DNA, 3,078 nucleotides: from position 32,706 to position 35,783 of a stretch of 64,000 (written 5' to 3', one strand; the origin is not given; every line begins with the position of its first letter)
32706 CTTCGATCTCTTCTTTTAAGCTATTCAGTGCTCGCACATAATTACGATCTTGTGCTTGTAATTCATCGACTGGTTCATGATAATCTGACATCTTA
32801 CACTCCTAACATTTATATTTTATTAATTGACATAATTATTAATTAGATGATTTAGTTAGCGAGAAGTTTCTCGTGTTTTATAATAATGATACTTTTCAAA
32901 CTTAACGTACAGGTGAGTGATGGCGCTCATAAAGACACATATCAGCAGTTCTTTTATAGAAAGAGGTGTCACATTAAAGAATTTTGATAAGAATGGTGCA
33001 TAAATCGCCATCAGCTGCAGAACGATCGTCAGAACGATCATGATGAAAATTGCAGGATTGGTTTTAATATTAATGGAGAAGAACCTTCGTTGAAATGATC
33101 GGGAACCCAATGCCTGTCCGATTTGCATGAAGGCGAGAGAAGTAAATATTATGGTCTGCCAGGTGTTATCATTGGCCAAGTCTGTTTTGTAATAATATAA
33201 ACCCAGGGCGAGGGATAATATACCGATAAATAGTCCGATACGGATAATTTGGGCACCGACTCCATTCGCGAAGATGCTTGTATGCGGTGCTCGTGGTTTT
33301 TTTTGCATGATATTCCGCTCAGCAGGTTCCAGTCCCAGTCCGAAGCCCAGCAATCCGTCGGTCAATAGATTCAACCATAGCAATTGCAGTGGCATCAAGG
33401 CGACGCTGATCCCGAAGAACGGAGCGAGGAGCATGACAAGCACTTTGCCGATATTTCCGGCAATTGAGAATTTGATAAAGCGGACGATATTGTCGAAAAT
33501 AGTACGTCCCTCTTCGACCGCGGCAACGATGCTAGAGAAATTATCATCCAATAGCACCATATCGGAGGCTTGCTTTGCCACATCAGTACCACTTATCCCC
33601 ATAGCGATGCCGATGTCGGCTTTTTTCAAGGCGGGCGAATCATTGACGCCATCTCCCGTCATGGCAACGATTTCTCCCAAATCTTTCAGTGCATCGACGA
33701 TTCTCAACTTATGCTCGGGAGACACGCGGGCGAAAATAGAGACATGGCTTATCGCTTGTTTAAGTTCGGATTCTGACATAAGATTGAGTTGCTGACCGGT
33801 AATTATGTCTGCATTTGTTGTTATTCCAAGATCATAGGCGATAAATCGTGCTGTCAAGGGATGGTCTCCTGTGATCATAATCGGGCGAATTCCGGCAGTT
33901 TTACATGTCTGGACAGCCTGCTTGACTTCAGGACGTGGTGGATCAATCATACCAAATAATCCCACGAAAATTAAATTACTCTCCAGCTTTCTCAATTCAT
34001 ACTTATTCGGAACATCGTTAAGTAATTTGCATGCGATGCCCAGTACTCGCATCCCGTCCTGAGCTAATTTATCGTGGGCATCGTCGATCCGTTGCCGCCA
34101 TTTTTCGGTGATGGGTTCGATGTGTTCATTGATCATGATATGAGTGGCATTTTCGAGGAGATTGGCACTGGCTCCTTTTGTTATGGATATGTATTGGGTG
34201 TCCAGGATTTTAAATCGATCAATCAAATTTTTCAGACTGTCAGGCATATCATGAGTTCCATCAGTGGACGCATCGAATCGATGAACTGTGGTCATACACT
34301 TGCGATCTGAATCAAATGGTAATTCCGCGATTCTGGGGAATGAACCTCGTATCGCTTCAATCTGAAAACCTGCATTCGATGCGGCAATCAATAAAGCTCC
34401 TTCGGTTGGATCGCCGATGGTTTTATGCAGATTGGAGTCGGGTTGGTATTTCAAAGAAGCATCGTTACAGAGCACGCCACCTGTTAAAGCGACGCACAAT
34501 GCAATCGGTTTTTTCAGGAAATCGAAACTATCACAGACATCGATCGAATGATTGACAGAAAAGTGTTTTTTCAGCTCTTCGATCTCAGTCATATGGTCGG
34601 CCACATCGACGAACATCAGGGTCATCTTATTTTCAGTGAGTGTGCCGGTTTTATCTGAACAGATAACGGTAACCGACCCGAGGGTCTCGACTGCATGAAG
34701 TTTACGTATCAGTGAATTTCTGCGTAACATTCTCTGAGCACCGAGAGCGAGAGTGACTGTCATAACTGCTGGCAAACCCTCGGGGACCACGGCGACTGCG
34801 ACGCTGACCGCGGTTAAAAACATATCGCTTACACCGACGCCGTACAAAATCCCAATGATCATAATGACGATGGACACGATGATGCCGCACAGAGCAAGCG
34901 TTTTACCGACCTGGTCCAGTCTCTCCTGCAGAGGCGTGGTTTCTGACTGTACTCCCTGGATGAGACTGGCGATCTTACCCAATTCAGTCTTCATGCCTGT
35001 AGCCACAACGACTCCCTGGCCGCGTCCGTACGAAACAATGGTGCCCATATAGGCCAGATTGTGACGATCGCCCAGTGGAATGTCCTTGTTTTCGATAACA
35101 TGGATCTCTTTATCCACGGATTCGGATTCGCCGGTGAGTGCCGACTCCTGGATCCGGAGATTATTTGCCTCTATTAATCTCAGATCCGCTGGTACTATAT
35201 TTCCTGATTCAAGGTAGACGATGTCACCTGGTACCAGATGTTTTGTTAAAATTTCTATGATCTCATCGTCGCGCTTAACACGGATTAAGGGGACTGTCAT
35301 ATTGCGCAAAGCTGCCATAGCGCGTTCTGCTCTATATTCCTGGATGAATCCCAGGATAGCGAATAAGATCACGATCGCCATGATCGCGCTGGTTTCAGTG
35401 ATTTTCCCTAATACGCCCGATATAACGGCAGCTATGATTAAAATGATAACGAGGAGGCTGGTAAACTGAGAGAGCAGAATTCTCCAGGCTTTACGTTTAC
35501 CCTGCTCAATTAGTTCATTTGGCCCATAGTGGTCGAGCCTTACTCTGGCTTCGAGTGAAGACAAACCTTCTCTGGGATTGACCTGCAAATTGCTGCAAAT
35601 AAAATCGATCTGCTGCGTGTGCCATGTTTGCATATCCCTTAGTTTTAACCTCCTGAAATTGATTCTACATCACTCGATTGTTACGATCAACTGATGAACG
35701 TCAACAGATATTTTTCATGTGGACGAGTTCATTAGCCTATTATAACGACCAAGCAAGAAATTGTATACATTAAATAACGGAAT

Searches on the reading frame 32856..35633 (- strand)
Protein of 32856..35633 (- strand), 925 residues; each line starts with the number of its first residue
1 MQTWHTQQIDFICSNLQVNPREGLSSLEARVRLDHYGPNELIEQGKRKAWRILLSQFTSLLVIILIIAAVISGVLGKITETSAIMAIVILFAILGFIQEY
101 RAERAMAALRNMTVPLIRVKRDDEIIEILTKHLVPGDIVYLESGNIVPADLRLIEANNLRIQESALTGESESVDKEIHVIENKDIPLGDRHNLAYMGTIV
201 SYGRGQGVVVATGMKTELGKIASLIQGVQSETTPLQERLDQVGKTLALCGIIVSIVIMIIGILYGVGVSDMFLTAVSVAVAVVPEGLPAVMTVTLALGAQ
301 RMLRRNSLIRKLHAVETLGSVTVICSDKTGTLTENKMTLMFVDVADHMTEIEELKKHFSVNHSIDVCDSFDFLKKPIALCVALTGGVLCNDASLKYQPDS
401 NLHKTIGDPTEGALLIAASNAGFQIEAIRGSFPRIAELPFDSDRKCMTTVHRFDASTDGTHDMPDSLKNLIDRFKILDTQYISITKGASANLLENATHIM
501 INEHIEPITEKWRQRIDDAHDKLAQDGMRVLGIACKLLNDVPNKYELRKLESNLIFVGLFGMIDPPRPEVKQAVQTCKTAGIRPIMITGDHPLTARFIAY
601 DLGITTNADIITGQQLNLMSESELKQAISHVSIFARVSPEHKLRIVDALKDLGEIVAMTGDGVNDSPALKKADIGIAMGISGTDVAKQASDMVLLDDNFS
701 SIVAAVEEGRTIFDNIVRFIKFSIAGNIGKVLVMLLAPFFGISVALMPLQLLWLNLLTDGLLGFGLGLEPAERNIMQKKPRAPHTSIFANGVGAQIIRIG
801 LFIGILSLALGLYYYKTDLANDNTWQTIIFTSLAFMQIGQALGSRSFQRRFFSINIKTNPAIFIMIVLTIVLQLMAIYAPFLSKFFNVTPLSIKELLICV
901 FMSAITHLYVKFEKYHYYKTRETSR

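Call 3: search_protein_families(library=pfam, proteins=[window:32856-35633:-], max_evalue=0.01)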
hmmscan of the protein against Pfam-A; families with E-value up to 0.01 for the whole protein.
window:32856-35633:- (925 aa): 6 families
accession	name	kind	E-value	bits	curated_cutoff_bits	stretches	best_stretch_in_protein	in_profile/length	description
PF00122.25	E1-E2_ATPase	-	3.1e-50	170.6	28.1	1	113-305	3-181/181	E1-E2 ATPase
PF00689.26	Cation_ATPase_C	-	1.2e-46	159.2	27.3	1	744-915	2-174/175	Cation transporting ATPase, C-terminus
PF13246.12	Cation_ATPase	-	2.2e-21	76.1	21.7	1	387-499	1-91/91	Cation transport ATPase (P-type)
PF00690.31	Cation_ATPase_N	-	7.8e-20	70.8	20.4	1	4-72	1-69/69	Cation transporter/ATPase, N-terminus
PF00702.32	Hydrolase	-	2.3e-17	64.4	26.4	1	535-673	66-191/191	haloacid dehalogenase-like hydrolase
PF08282.18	Hydrolase_3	-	0.00031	21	20.9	1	656-703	206-252/255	haloacid dehalogenase-like hydrolase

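Call 4: search_protein_families(library=ncbifam, proteins=[window:32856-35633:-], max_evalue=0.01)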
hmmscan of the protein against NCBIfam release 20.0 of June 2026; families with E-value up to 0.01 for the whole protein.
window:32856-35633:- (925 aa): 23 families
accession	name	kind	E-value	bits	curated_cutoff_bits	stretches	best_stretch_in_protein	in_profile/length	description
TIGR01522.1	ATPase-IIA2_Ca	equivalog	5.3e-207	689.5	798.3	1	8-915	8-848/854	calcium-transporting P-type ATPase, PMR1-type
TIGR01116.1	ATPase-IIA1_Ca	equivalog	1.8e-188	628.3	703.4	1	54-904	2-785/799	calcium-translocating P-type ATPase, SERCA-type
TIGR01523.1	ATPase-IID_K-Na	equivalog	1.5e-149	499.5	645.05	3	383-809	434-852/997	potassium/sodium efflux P-type ATPase, fungal-type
TIGR01106.1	ATPase-IIC_X-K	subfamily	7.1e-148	494.2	946.1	1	5-820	18-848/997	Na,H/K antiporter P-type ATPase subunit alpha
TIGR01517.1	ATPase-IIB_Ca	equivalog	8.1e-143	477.6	507.05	2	483-908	467-871/882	calcium-translocating P-type ATPase, PMCA-type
TIGR01647.1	ATPase-IIIA_H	equivalog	3.4e-128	428.9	615.5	2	23-340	1-305/755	plasma-membrane proton-efflux P-type ATPase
TIGR01524.1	ATPase-IIIB_Mg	equivalog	2.4e-126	422.7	610.75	2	21-348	31-364/867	magnesium-translocating P-type ATPase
NF011702.0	PRK15122.1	subfamily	4.5e-108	362.4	975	2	8-347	35-400/907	magnesium-translocating P-type ATPase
TIGR01494.1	ATPase_P-type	subfamily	8.2e-98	327.9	62.3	4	630-746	362-472/478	HAD-IC family P-type ATPase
TIGR01657.1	P-ATPase-V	hypoth_equivalog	2.3e-72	243.9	618.25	3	14-355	130-482/1055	ATP13A2 family polyamine export P-type ATPase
TIGR01525.1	ATPase-IB_hvy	subfamily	1.2e-68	232.3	346.25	3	64-350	4-277/560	heavy metal translocating P-type ATPase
TIGR01512.1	ATPase-IB2_Cd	subfamily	2.2e-54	185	313.5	3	63-354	3-267/494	cadmium family heavy metal-translocating P-type ATPase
TIGR01511.1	ATPase-IB1_Cu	subfamily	1.1e-47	163.2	397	3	631-734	406-507/542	copper-translocating P-type ATPase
NF008262.1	PRK11033.1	equivalog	2.6e-39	135.3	1005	3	47-358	164-462/731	zinc/cadmium/mercury/lead-transporting ATPase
TIGR01497.1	kdpB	equivalog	1.5e-37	129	527.9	2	631-746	486-600/675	potassium-transporting ATPase subunit KdpB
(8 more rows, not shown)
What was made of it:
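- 32856..35633 (-): Upstream neighbour: P2A-type cation ATPase (925 aa), 59 bp from EncFtn. Possibly co-transcribed, but not demonstrably part of the system. Domains are E1-E2_ATPase and Cation_ATPase_N/C. The best NCBIfam hits are the PMR1 and SERCA types, both below cut-off (calls 3, 4).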

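Call 28: search_solved_structures(query=window:32856-35633:-, max_evalue=1e-50)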
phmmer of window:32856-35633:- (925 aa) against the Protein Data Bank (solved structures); distinct sequences matched with E-value up to 1e-50: 70 (the best 60 are shown).
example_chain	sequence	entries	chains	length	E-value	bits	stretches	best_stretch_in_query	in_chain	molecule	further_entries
6zhf_A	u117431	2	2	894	6.3e-166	556.9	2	21-455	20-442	Calcium-transporting ATPase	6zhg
9euq_A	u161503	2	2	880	6.7e-166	556.8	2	21-455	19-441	Calcium-transporting ATPase lmo0841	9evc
6zhh_A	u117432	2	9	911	1.1e-163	549.5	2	21-455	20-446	Calcium-transporting ATPase | Calcium-transporting ATPase lmo0841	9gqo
8iww_A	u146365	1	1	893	7.5e-152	510.4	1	10-904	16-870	Calcium-transporting ATPase type 2C member 1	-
8iwp_A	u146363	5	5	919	8.3e-152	510.2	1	10-904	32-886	Calcium-transporting ATPase type 2C member 1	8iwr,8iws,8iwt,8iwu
7yag_A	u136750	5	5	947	9.6e-152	510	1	10-904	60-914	Calcium-transporting ATPase type 2C member 1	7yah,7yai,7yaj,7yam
7e7s_A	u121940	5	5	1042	2.9e-144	485.2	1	1-815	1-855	Sarcoplasmic/endoplasmic reticulum calcium ATPase 2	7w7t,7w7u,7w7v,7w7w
7bt2_A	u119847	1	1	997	3e-144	485.2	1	1-815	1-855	Sarcoplasmic/endoplasmic reticulum calcium ATPase 2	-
6ln5_A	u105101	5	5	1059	3.1e-144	485.1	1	1-815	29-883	Sarcoplasmic/endoplasmic reticulum calcium ATPase 2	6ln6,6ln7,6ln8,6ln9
5ztf_A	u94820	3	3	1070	3.3e-144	485.1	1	1-815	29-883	Sarcoplasmic/endoplasmic reticulum calcium ATPase 2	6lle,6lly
6jju_A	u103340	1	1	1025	3.4e-144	485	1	1-815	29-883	Sarcoplasmic/endoplasmic reticulum calcium ATPase 2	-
5mpm_A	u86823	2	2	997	4.1e-144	484.8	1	1-815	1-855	Sarcoplasmic/endoplasmic reticulum calcium ATPase 2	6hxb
3tlm_A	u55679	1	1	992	6.5e-141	474.2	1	5-815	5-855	Sarcoplasmic/endoplasmic reticulum calcium ATPase 1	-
8owa_A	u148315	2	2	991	6.1e-140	471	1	4-815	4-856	Sarcoplasmic/endoplasmic reticulum calcium ATPase 1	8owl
4bew_A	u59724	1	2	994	6.1e-140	470.9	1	4-815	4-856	SARCOPLASMIC/ENDOPLASMIC RETICULUM CALCIUM ATPASE 1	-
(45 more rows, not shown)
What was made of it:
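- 32856..35633 (-): Best PDB hit is LMCA1, E=6e-166 (call 28).
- On Iron-transporting P-type ATPase (P1B4, PfeT/CtpD-like), considered for the neighbouring pump: The nearest structures are LMCA1, SPCA1 and SERCA (call 28).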
